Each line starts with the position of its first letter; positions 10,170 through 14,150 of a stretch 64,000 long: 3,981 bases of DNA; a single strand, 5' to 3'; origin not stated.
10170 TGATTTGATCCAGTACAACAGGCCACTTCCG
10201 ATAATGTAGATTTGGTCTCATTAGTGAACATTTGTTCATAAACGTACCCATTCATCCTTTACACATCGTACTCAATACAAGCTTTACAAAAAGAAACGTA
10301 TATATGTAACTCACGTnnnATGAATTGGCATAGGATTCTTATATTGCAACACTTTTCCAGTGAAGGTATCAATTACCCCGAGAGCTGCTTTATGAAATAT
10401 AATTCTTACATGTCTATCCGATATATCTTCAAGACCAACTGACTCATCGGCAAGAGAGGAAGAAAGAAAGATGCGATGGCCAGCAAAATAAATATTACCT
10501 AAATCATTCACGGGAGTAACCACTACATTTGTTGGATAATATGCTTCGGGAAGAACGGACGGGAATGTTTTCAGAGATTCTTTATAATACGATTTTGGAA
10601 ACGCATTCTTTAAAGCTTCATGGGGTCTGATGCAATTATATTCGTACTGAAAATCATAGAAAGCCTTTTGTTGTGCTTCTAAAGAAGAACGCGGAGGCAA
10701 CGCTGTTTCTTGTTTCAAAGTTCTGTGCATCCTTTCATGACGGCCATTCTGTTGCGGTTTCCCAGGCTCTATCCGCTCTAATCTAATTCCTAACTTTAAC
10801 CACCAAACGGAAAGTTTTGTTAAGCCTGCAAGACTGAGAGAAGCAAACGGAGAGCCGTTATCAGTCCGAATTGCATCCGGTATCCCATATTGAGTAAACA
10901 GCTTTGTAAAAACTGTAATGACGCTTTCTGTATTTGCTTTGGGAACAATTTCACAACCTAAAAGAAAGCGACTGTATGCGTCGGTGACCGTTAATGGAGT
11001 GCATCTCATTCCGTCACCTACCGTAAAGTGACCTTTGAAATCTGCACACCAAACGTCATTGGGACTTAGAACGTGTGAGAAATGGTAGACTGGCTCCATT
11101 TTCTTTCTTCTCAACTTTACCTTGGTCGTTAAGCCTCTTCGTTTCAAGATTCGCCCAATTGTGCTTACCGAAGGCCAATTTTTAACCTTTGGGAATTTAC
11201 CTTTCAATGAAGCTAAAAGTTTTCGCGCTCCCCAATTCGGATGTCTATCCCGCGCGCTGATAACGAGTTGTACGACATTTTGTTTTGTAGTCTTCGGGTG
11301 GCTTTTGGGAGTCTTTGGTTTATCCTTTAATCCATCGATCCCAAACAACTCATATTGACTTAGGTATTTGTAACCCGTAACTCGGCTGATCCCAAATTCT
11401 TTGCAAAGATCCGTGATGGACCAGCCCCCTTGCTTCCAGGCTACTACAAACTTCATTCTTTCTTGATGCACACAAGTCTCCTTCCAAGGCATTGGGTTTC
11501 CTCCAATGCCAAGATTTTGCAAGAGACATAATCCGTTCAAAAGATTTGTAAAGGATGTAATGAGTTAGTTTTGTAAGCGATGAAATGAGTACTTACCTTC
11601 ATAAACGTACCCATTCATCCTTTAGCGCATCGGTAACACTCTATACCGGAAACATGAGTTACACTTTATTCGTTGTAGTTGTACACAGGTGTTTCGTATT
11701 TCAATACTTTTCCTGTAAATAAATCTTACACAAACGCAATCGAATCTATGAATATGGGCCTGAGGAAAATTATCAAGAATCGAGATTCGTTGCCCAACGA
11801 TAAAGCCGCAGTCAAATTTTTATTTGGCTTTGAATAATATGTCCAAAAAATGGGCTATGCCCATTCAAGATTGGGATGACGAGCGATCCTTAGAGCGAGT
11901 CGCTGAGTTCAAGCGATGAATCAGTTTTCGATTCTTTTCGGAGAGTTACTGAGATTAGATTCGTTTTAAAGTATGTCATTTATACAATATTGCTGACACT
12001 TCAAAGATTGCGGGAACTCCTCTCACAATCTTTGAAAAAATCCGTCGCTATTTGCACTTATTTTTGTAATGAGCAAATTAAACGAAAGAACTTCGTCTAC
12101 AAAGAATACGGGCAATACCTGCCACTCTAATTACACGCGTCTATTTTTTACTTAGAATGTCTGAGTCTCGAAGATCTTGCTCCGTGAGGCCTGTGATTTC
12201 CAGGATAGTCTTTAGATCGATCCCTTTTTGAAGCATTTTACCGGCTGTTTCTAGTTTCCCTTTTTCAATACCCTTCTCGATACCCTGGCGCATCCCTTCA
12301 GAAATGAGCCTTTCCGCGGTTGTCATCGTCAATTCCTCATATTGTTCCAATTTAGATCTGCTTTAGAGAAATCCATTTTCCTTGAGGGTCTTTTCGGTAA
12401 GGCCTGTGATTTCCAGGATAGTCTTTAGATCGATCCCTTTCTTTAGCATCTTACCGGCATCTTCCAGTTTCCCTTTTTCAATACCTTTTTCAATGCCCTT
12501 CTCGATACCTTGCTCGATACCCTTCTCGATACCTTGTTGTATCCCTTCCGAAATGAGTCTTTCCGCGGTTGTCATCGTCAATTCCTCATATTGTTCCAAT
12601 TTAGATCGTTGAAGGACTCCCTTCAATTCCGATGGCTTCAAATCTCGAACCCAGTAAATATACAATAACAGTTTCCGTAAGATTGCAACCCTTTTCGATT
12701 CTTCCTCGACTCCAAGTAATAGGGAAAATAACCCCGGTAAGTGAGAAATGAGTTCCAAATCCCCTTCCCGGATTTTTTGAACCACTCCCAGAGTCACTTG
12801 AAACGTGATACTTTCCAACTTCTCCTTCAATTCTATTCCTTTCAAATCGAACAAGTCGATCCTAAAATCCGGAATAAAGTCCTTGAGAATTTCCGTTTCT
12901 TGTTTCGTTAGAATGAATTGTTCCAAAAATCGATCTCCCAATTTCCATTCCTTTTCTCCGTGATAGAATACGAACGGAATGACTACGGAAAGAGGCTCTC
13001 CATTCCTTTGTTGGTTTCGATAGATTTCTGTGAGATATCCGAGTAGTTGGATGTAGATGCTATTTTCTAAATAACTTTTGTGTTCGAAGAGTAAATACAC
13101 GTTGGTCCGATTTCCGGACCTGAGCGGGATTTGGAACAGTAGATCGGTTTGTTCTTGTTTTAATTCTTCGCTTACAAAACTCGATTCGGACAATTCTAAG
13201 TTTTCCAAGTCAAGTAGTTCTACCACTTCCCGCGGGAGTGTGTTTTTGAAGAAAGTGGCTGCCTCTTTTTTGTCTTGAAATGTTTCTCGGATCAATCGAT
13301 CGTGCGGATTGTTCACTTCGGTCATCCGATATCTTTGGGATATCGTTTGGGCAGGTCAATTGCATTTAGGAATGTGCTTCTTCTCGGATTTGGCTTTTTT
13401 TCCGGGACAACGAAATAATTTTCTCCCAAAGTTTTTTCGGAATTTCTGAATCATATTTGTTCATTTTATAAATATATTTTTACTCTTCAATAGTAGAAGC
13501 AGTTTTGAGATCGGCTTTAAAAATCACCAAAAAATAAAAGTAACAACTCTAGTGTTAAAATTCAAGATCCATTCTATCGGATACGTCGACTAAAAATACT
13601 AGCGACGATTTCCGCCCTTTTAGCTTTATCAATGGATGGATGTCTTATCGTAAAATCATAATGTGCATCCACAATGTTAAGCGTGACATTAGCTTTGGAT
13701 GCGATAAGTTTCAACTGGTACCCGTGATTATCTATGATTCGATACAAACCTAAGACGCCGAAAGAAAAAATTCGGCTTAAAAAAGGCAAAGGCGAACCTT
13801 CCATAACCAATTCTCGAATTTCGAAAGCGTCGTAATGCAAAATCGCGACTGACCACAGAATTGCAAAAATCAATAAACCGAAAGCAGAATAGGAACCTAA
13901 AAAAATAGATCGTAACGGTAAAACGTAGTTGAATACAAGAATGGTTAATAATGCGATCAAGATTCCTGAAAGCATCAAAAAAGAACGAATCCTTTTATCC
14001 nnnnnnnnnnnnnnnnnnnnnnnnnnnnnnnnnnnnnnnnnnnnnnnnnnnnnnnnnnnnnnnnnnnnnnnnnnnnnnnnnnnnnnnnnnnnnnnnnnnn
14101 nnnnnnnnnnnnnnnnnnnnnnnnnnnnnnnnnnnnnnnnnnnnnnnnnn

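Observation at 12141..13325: Rpn/YhgA-like nuclease gene followed by a detached, diverged duplicate of its own C-terminal domain (extragenic RpnS-like antitoxin?)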

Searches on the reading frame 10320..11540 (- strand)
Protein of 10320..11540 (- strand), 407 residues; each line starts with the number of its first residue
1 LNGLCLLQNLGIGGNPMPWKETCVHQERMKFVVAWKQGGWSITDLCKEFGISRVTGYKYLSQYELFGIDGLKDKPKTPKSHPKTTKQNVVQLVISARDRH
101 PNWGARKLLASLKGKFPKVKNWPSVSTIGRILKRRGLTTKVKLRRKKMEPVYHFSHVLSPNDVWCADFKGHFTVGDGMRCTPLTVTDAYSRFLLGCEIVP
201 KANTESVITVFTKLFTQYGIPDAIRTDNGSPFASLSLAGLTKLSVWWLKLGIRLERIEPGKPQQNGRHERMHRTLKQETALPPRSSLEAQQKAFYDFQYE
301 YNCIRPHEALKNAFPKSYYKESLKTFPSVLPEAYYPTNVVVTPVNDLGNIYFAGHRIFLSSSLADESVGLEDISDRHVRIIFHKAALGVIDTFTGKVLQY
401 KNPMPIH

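Call 65: search_protein_families(library=pfam, proteins=[window:10320-11540:-], max_evalue=0.001)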
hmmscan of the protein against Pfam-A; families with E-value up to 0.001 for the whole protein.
window:10320-11540:- (407 aa): 9 families
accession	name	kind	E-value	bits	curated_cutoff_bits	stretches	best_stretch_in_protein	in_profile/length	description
PF13683.12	rve_3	-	1.8e-15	56.9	26.5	1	251-315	2-67/67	Integrase core domain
PF00665.32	rve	-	1.2e-14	54.8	32.6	1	160-262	4-102/102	Integrase core domain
PF13565.12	HTH_32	-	1.6e-11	45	33.7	1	55-132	1-73/73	Homeodomain-like domain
PF13518.12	HTH_28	-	3.9e-11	43.3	25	1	27-79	1-52/52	Helix-turn-helix domain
PF13384.12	HTH_23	-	1.8e-09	37.6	24.6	1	26-72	5-50/50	Homeodomain-like domain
PF13011.12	LZ_Tnp_IS481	-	9.6e-06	26.3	22.2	1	33-91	19-77/85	leucine-zipper of insertion element IS481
PF02796.21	HTH_7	-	0.00013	22.5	23.8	1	35-61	17-43/45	Helix-turn-helix domain of resolvase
PF24764.1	rva_4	-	0.0004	20.6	26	1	156-236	3-80/194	Integrase core domain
PF13551.12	HTH_29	-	0.00073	20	28.1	0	36-80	9-54/64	Winged helix-turn helix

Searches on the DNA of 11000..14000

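Call 74: search_rna_families(source=window, start=11000, end=14000, threshold=evalue, max_evalue=1)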
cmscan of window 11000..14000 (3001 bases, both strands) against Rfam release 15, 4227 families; matches with E-value up to 1: 2.
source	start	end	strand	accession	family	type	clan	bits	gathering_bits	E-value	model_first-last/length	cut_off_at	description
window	11708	11769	+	RF00054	SNORD25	Gene; snRNA; snoRNA; CD-box;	CL00049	20.4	39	0.6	1-87/87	no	Small nucleolar RNA SNORD25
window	13784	13821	+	RF01716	PhotoRC-I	Cis-reg;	-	18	45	0.19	1-44/44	no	PhotoRC-I RNA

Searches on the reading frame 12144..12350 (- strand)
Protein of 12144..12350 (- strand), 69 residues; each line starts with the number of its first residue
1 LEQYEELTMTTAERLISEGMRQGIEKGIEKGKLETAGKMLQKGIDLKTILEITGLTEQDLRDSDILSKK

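Call 5: search_protein_families(library=pfam, proteins=[window:12144-12350:-], max_evalue=1)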
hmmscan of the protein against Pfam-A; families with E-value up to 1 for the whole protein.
window:12144-12350:- (69 aa): 1 family
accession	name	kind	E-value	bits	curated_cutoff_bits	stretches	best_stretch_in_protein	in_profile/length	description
PF02796.21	HTH_7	-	0.0063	17.1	23.8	1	32-56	10-34/45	Helix-turn-helix domain of resolvase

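Call 16: find_homologous_proteins(query=window:12144-12350:-, max_evalue=0.001)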
Query window:12144-12350:- (69 aa): 28 proteins with E <= 0.001 among 28 candidates.
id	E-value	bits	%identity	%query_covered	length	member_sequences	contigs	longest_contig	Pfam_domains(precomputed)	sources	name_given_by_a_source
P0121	8.9e-34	131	100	100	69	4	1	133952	PF27070.1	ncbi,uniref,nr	ncbi:hypothetical protein [Leptospira weilii]|uniref:hypothetical protein n=1 Tax=Leptospira weilii 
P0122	8.9e-31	122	94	100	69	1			PF27070.1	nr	nr:hypothetical protein [Leptospira weilii]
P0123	3.1e-30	120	93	100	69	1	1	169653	PF27070.1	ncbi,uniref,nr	ncbi:hypothetical protein [Leptospira weilii]|uniref:hypothetical protein n=1 Tax=Leptospira weilii 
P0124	3.4e-29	117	90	99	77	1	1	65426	PF27070.1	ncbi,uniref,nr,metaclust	ncbi:transposase [Leptospira weilii]|uniref:transposase n=1 Tax=Leptospira weilii TaxID=28184 RepID=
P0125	1.5e-27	112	83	100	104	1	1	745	PF27070.1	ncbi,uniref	ncbi:Rpn family recombination-promoting nuclease/putative transposase, partial [Leptospira weilii]|u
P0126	1.6e-27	111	98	88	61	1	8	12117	PF27070.1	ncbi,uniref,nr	ncbi:hypothetical protein [Leptospira weilii]|uniref:Transposase n=2 Tax=Leptospira weilii TaxID=281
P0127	1.7e-25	105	93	88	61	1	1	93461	PF27070.1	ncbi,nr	ncbi:hypothetical protein FH581_023415 (plasmid) [Leptospira weilii]|nr:hypothetical protein FH581_0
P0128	3.5e-24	101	84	100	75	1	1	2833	PF27070.1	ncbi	ncbi:hypothetical protein, partial [Leptospira weilii]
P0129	3.9e-24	101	84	100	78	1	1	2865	PF27070.1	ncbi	ncbi:hypothetical protein, partial [Leptospira weilii]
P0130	6.5e-24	100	88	87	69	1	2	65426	PF27070.1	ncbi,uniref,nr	ncbi:hypothetical protein LEP1GSC108_0337 [Leptospira weilii str. UI 13098]|uniref:Transposase n=2 T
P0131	1.8e-22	96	80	96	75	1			PF27070.1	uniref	uniref:hypothetical protein n=1 Tax=Leptospira weilii TaxID=28184 RepID=UPI0009C0336F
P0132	1.6e-21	93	74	96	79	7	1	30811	PF27070.1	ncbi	ncbi:hypothetical protein, partial [Leptospira borgpetersenii]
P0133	1.7e-21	93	73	96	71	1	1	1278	PF27070.1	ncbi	ncbi:hypothetical protein, partial [Leptospira alexanderi]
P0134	1.8e-21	93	89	88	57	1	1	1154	PF27070.1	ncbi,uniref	ncbi:hypothetical protein [Leptospira weilii]|uniref:hypothetical protein n=1 Tax=Leptospira weilii 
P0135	3.8e-20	88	78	100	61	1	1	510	PF27070.1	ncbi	-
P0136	1.9e-19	86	84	88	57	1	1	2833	PF27070.1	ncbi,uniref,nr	ncbi:hypothetical protein LEP1GSC108_0426 [Leptospira weilii str. UI 13098]|uniref:Transposase n=5 T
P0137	6.0e-19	85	66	96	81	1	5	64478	PF27070.1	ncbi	ncbi:RpnC/YadD family protein, partial [Leptospira borgpetersenii]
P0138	1.2e-18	84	63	96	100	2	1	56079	PF27070.1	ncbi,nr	ncbi:hypothetical protein LEP1GSC066_0839 [Leptospira sp. serovar Kenya str. Sh9]|nr:hypothetical pr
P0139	7.8e-18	81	73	96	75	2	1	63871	PF27070.1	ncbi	ncbi:putative transposase/invertase (TIGR01784 family), partial [Leptospira borgpetersenii serovar J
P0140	1.8e-16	77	77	90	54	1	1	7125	PF27070.1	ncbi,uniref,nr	ncbi:hypothetical protein LEP1GSC062_0626 [Leptospira alexanderi serovar Manhao 3 str. L 60]|uniref:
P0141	3.5e-16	76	75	86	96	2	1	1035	PF27070.1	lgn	-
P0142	1.6e-15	74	89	68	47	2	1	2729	PF27070.1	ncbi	ncbi:hypothetical protein LEP1GSC043_0438, partial [Leptospira weilii str. Ecochallenge]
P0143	2.3e-15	73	78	87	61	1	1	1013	PF27070.1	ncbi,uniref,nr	ncbi:hypothetical protein [Leptospira weilii]|uniref:hypothetical protein n=1 Tax=Leptospira weilii 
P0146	3.5e-7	48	77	51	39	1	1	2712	PF27070.1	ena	-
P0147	1.2e-6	46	63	68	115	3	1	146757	PF27070.1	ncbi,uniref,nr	ncbi:hypothetical protein LEP1GSC060_1958 [Leptospira weilii serovar Ranarum str. ICFT]|uniref:Rpn f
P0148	1.9e-4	39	46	93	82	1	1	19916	-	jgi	jgi:predicted transposase/invertase (TIGR01784 family)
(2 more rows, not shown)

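Call 18: find_encoding_contigs(protein=P0121, flank=8000, max_places=4)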
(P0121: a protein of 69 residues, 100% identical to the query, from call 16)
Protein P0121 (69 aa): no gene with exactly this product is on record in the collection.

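Call 19: find_encoding_contigs(protein=P0126, flank=4000, max_places=6)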
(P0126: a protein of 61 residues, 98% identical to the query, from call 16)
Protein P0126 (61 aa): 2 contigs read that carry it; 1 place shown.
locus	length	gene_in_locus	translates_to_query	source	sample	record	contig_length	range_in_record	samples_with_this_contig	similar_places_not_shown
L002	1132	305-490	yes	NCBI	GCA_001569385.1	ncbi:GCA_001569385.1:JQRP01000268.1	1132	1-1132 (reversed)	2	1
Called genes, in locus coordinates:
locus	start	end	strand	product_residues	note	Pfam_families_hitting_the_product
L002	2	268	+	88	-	?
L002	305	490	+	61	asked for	PF27070:HTH_Rpn_C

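Call 20: find_encoding_contigs(protein=P0123, flank=4000, max_places=3)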
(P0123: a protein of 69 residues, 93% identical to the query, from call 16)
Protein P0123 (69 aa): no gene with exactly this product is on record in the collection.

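Call 21: find_encoding_contigs(protein=P0127, flank=4000, max_places=3)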
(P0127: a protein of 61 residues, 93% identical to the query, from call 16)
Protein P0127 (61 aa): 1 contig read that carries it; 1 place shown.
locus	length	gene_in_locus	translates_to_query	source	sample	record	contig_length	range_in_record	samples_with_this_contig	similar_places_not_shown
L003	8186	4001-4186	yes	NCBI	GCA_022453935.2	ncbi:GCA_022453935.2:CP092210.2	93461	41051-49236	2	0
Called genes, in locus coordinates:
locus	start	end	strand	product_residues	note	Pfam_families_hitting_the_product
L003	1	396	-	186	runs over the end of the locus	-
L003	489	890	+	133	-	PF01381:HTH_3 (weak)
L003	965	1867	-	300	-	PF16927:HisKA_7TM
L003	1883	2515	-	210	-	-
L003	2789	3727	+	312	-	-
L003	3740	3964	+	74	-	-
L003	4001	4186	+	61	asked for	PF27070:HTH_Rpn_C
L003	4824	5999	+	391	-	PF13011:LZ_Tnp_IS481 (weak), PF13384:HTH_23, PF13518:HTH_28, PF13565:HTH_32, PF00665:rve, PF13683:rve_3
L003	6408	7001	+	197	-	-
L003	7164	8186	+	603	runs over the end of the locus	PF00078:RVT_1 (weak)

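Call 50: search_protein_families(library=ncbifam, proteins=[window:12144-12350:-], max_evalue=0.01)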
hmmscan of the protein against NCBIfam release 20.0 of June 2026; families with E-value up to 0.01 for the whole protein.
window:12144-12350:- (69 aa): 3 families
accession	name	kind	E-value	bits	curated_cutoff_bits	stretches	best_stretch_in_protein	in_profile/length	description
TIGR01784.1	T_den_put_tspse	subfamily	5.2e-13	49.4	52.1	1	2-62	212-272/273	Rpn family recombination-promoting nuclease/putative transposase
NF007361.0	PRK09857.1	equivalog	0.00023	20.7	583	1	4-62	239-289/292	recombination-promoting nuclease RpnA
NF007418.0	PRK09956.1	equivalog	0.00045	19.4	583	1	6-61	241-304/308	ISNCY family transposase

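Call 51: search_protein_families(library=padloc, proteins=[window:12144-12350:-], max_evalue=0.01)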
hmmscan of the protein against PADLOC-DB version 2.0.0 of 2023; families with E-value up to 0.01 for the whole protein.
window:12144-12350:- (69 aa): 1 family
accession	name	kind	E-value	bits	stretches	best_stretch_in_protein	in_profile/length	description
PDLC01084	C3a178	-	1.4e-05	23.5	1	10-45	47-89/90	putative invertase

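Call 57: predict_structure(alignment_id=A2)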
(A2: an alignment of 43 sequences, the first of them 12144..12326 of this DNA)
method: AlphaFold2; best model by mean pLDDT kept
length: 61 residues; sequences in the alignment: 43
mean_pLDDT: 83.2   pTM: 0.59
mean pLDDT of the five models: 83.2, 83.2, 81.7, 78.5, 72.5
residues with pLDDT >= 90: 28; 70-90: 29; 50-70: 3; < 50: 1
segments of 3 or more residues with pLDDT < 50: none
pLDDT, mean of each block of 10 residues (from residue 1): 73 73 90 93 92 83 48
secondary structure, 60 per line:
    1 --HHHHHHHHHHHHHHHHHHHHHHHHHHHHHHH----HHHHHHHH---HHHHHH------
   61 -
elements in order: H3-33 H38-45 H49-54

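Call 61: fold_search(model_id=the predicted structure, library=pdb)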
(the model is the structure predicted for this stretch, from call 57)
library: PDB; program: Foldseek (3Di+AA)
matches with E <= 10: 62; with E <= 0.001: 0
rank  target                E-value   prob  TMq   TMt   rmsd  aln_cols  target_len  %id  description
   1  7th0                  8.0e-02  1.00  0.56  0.73   4.9        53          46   38  Escherichia coli RpnA-S (released 2023-03-29)
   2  1y0u_A                9.8e-01  0.25  0.41  0.29   9.3        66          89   18  Crystal Structure of the putative arsenical resistance operon repressor from Archaeoglobus fulgidus (released 2004-12-28)
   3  3frw_F                1.1e+00  0.91  0.61  0.41   1.3        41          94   20  Crystal structure of putative TrpR protein from Ruminococcus obeum (released 2009-01-20)
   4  3frw_A                1.8e+00  0.66  0.63  0.42   7.5        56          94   16  Crystal structure of putative TrpR protein from Ruminococcus obeum (released 2009-01-20)
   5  3frw_D                2.2e+00  0.57  0.63  0.43   7.5        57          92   16  Crystal structure of putative TrpR protein from Ruminococcus obeum (released 2009-01-20)
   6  3kor_B                2.4e+00  0.72  0.61  0.38   1.3        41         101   15  Crystal structure of a putative Trp repressor from Staphylococcus aureus (released 2010-11-17)
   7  3frw_G                2.7e+00  0.51  0.62  0.43   7.6        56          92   16  Crystal structure of putative TrpR protein from Ruminococcus obeum (released 2009-01-20)
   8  9hyu_M                3.3e+00  0.33  0.57  0.35   3.1        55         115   13  Cryo-EM structure of the Chromera velia PSI supercomplex at 1.84 Angstrom resolution (released 2026-01-28)
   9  2r0q_D                3.6e+00  0.38  0.47  0.16   1.5        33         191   18  Crystal structure of a serine recombinase- DNA regulatory complex (released 2008-04-01)
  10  1nzb_A                3.6e+00  0.21  0.42  0.10   3.5        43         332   19  Crystal structure of wild type Cre recombinase-loxP synapse (released 2003-09-16)
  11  2ezk                  3.8e+00  0.28  0.47  0.32   2.1        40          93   25  SOLUTION NMR STRUCTURE OF THE IBETA SUBDOMAIN OF THE MU END DNA BINDING DOMAIN OF PHAGE MU TRANSPOSASE, REGULARIZED MEAN (released 1998-01-14)
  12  4fcy_B                4.1e+00  0.21  0.49  0.08   4.3        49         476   20  Crystal structure of the bacteriophage Mu transpososome (released 2012-11-07)
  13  3frw_C                4.4e+00  0.51  0.60  0.41   1.4        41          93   20  Crystal structure of putative TrpR protein from Ruminococcus obeum (released 2009-01-20)
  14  4rcl_A                4.4e+00  0.25  0.39  0.10   2.0        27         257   22  Structure of EspG3 chaperone from the type VII (ESX-3) secretion system, space group P43212 (released 2015-09-16)
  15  3kor_A                4.7e+00  0.47  0.61  0.38   1.3        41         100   15  Crystal structure of a putative Trp repressor from Staphylococcus aureus (released 2010-11-17)
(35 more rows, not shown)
